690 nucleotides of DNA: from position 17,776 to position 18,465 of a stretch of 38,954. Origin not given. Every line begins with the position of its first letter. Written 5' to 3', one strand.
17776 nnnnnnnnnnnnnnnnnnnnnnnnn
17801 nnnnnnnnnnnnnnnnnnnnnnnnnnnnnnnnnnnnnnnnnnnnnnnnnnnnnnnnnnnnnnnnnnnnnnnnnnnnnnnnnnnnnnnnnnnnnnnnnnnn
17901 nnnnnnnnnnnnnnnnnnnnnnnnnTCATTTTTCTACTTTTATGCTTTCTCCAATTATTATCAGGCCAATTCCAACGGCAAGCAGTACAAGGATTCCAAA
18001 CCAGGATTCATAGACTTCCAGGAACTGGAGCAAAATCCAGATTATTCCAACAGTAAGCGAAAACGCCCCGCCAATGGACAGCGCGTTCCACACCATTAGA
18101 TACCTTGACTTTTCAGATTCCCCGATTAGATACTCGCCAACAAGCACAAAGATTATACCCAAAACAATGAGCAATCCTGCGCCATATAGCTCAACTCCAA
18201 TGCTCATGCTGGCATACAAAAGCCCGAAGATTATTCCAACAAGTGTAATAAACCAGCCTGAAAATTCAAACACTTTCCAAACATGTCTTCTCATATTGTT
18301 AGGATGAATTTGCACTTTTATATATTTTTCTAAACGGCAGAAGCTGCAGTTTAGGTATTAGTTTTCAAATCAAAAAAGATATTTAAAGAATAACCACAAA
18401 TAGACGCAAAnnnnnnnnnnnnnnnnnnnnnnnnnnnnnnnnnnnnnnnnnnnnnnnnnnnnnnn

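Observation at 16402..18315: Operon of two small membrane proteins plus an internally duplicated 409-aa helical protein of unknown family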

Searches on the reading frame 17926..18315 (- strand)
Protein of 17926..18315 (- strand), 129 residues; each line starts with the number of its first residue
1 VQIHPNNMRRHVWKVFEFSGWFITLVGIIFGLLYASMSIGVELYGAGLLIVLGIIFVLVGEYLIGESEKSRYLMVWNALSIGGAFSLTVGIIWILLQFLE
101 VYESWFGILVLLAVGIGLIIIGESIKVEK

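Call 3: search_protein_families(library=pfam, proteins=[window:17926-18315:-], max_evalue=1)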
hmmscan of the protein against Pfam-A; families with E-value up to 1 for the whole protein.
window:17926-18315:- (129 aa): 1 family
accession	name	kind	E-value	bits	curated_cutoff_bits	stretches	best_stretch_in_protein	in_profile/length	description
PF04923.17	Ninjurin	-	0.91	9.9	26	1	47-93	52-98/102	Ninjurin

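Call 4: search_protein_families(library=ncbifam, proteins=[window:17926-18315:-], max_evalue=1)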
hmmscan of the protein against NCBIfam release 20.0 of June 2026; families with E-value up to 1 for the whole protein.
window:17926-18315:- (129 aa): 0 families

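Call 29: search_protein_families(library=phrogs, proteins=[window:17926-18315:-], max_evalue=1)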
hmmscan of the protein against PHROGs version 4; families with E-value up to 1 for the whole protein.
window:17926-18315:- (129 aa): 2 families
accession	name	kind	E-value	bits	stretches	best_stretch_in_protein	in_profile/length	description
phrog_19896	-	unknown function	0.095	14.2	1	15-71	24-76/135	-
phrog_3075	-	unknown function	0.47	12.3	1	22-60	44-82/98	-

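Call 30: search_protein_families(library=padloc, proteins=[window:17926-18315:-], max_evalue=1)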
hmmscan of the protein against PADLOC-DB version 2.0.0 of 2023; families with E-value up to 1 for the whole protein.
window:17926-18315:- (129 aa): 1 family
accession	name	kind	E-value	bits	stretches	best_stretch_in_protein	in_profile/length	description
PDLC03009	Hydrolase-TM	-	0.34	8.9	1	57-119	52-112/210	-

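Call 40: find_homologous_proteins(query=window:17926-18294:-, max_evalue=0.01)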
Query window:17926-18294:- (122 aa): 43 proteins with E <= 0.01 among 259 candidates.
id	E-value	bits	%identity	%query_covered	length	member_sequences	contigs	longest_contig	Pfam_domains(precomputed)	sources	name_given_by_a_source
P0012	9.7e-66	238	100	100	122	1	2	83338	-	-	-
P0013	3.5e-51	191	75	100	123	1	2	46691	-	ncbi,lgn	-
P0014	4.1e-51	190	75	100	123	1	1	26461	-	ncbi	ncbi:MAG: hypothetical protein R6U26_02615 [Candidatus Undinarchaeales archaeon]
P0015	1.5e-50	189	75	100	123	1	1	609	-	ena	-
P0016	5.3e-50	187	75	100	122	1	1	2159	-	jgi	-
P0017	7.4e-50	186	74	100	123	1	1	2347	-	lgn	-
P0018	1.1e-49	186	73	100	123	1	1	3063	-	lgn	-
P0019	2.4e-48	181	67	100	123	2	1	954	-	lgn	-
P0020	7.8e-48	180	69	100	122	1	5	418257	-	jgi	-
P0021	3.4e-47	178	67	99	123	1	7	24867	-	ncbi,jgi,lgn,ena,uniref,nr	ncbi:TPA: hypothetical protein H1005_00210 [archaeon]|uniref:Uncharacterized protein n=1 Tax=Candida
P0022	5.4e-47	177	69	100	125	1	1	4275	-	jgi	jgi:cell division protein FtsW (lipid II flippase)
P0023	1.1e-46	176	67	99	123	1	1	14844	-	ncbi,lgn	-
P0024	1.4e-46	176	68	99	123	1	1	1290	-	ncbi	-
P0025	4.3e-46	174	69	99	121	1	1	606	-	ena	-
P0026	4.3e-46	174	65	100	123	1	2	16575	-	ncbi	-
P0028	1.9e-44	169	63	100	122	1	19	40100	-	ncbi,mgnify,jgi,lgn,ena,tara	mgnify:CR=1 FL=1|jgi:hypothetical protein|tara:strand:+ start:2977 stop:3345 length:369 start_codon:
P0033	1.1e-43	166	66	100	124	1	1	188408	-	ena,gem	-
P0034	5.9e-43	164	61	100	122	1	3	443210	-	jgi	-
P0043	6.7e-41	157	61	100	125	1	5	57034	-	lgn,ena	-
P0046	6.8e-39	151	60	99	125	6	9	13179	-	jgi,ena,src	-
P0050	7.7e-37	144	58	100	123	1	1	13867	-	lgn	-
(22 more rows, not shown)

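Call 80: find_encoding_contigs(protein=P0020, flank=3500, max_places=1)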
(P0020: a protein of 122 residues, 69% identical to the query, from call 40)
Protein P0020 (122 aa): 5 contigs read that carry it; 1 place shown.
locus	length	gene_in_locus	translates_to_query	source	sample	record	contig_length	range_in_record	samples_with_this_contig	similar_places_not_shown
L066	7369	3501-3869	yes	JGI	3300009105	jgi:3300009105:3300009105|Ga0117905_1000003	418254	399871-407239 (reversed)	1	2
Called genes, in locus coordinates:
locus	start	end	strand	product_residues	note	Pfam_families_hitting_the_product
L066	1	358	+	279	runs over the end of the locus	-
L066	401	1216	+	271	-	PF12804:NTP_transf_3, PF04434:SWIM (weak)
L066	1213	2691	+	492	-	PF04019:DUF359, PF01368:DHH, PF02272:DHHA1 (weak)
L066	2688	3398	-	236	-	-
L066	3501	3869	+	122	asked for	-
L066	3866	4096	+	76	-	-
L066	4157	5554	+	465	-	-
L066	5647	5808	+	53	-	-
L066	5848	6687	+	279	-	PF01261:AP_endonuc_2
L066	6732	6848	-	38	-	-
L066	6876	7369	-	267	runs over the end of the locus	-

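Call 81: find_encoding_contigs(protein=P0033, flank=3500, max_places=1)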
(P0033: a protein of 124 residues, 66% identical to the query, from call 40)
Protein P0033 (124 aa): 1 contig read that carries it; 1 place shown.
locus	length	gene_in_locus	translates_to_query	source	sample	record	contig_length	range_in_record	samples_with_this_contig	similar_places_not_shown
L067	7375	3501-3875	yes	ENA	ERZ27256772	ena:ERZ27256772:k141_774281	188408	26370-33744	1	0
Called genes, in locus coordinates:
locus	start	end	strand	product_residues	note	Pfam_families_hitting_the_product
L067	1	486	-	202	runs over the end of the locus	PF02666:PS_Dcarbxylase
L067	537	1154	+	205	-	PF01066:CDP-OH_P_transf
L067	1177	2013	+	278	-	PF12804:NTP_transf_3, PF04434:SWIM (weak)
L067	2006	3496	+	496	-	PF04019:DUF359, PF01368:DHH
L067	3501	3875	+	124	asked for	-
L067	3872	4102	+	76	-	-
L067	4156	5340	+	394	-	-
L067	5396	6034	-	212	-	-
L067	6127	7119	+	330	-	-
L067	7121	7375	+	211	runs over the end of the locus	PF04493:Endonuclease_5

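Call 82: find_encoding_contigs(protein=P0034, flank=3500, max_places=1)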
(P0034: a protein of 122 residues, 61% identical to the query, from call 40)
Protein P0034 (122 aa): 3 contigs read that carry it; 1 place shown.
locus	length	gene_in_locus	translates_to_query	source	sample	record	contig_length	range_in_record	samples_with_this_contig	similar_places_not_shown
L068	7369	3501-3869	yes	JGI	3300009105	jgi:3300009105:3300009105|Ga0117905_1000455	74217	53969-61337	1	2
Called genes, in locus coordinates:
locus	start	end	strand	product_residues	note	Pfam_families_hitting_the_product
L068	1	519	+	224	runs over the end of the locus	-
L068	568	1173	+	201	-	PF01066:CDP-OH_P_transf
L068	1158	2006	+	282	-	PF12804:NTP_transf_3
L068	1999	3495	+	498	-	PF04019:DUF359, PF01368:DHH, PF02272:DHHA1 (weak)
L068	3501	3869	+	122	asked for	-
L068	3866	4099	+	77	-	-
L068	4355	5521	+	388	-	-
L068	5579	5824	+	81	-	PF01402:RHH_1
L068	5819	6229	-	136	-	PF01850:PIN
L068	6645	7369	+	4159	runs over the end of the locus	PF13385:Laminin_G_3, PF05048:NosD, PF13229:Beta_helix, PF05048:NosD, PF13229:Beta_helix, PF05048:NosD, PF13229:Beta_helix, PF05048:NosD, +19 more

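Call 83: find_encoding_contigs(protein=P0043, flank=3500, max_places=1)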
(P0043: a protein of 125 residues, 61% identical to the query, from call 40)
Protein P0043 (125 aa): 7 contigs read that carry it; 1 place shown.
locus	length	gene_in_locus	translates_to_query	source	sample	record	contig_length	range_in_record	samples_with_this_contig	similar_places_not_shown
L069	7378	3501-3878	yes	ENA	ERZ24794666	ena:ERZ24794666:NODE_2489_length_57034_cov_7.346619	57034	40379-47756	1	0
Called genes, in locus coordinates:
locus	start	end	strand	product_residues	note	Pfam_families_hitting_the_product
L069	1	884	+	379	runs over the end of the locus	PF00890:FAD_binding_2 (weak), PF01266:DAO (weak), PF01494:FAD_binding_3 (weak), PF01946:Thi4 (weak), PF07992:Pyr_redox_2 (faint), PF12831:FAD_oxidored, PF13450:NAD_binding_8 (faint)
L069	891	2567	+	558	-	PF04675:DNA_ligase_A_N, PF01068:DNA_ligase_A_M, PF04679:DNA_ligase_A_C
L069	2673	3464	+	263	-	PF01978:TrmB, PF11495:TrmB_EBD_N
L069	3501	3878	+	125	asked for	-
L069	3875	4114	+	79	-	-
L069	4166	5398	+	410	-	-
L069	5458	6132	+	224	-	-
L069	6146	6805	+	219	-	PF04493:Endonuclease_5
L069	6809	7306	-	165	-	PF04307:YdjM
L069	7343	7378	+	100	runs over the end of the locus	PF03091:CutA1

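Call 98: search_dna_similar(query=window:17926-18294:-, collection=phages, mode=protein, max_evalue=0.01, max_rows=5)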
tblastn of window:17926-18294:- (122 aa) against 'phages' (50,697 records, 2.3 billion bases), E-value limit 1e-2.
No match.

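Call 102: find_encoding_contigs(protein=P0023, flank=2500, max_places=1)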
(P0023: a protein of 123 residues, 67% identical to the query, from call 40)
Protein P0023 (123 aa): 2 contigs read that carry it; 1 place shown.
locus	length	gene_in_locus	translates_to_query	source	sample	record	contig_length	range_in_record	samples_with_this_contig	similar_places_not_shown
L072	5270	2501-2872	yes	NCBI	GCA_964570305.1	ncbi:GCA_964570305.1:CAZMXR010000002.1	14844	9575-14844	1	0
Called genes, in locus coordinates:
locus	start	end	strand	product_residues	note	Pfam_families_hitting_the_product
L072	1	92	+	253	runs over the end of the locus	PF12804:NTP_transf_3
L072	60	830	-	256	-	PF01757:Acyl_transf_3 (faint), PF07786:HGSNAT_cat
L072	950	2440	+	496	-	PF04019:DUF359, PF01368:DHH, PF02272:DHHA1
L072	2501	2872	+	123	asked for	-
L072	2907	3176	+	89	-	-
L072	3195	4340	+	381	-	-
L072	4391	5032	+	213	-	PF02181:FH2 (weak)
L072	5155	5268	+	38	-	?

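Call 103: find_encoding_contigs(protein=P0026, flank=2500, max_places=1)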
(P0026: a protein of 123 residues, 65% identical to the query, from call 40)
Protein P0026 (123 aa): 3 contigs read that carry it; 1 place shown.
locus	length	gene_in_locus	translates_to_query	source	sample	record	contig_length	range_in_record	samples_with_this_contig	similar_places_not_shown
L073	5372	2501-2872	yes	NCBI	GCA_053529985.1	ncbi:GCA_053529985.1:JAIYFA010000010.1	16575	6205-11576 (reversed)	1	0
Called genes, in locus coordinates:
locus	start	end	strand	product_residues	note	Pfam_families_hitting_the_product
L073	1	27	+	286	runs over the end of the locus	PF12804:NTP_transf_3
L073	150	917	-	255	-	PF01757:Acyl_transf_3 (weak), PF07786:HGSNAT_cat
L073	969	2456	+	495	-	PF04019:DUF359, PF01368:DHH, PF02272:DHHA1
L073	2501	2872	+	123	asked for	-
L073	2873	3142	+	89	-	-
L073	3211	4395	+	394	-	-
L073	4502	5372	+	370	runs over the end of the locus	-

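Call 104: find_encoding_contigs(protein=P0028, flank=2500, max_places=1)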
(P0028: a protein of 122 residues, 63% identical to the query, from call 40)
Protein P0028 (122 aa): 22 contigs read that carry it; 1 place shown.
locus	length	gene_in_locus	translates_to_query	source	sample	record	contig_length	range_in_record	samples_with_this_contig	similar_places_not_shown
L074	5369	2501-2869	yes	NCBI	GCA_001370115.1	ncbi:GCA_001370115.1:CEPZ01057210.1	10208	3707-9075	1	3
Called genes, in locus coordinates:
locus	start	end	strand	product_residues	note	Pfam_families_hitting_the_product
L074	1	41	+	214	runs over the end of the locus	-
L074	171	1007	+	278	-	PF12804:NTP_transf_3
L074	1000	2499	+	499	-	PF04019:DUF359, PF01368:DHH, PF02272:DHHA1 (weak)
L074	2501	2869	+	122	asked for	-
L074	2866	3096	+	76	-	-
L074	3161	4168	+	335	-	-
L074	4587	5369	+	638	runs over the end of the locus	?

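Call 105: find_encoding_contigs(protein=P0046, flank=2500, max_places=1)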
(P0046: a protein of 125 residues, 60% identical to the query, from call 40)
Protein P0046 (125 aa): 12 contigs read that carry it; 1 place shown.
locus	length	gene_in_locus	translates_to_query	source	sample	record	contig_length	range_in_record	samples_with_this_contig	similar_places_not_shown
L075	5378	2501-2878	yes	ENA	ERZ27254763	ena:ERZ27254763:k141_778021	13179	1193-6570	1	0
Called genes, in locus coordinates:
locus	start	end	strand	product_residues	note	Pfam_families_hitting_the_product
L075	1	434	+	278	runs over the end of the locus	PF12804:NTP_transf_3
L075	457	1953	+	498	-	PF04019:DUF359, PF01368:DHH, PF02272:DHHA1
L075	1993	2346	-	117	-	PF05635:23S_rRNA_IVP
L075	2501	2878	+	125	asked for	-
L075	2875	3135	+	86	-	-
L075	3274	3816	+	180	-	-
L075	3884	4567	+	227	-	-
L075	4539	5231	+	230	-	PF04493:Endonuclease_5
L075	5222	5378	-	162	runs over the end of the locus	-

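Call 106: find_encoding_contigs(protein=P0050, flank=2500, max_places=1)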
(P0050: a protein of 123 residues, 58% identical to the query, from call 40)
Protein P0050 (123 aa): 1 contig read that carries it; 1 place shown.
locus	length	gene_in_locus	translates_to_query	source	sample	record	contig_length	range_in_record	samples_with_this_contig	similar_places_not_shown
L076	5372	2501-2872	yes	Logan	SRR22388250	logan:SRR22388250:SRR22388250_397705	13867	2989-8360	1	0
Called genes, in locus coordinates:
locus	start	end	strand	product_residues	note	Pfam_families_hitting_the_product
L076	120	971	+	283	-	PF12804:NTP_transf_3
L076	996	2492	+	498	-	PF04019:DUF359, PF01368:DHH, PF02272:DHHA1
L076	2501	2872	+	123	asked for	-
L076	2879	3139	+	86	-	-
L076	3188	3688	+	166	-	-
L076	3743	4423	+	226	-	-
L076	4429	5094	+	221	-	PF04493:Endonuclease_5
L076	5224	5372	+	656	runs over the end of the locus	PF13231:PMT_2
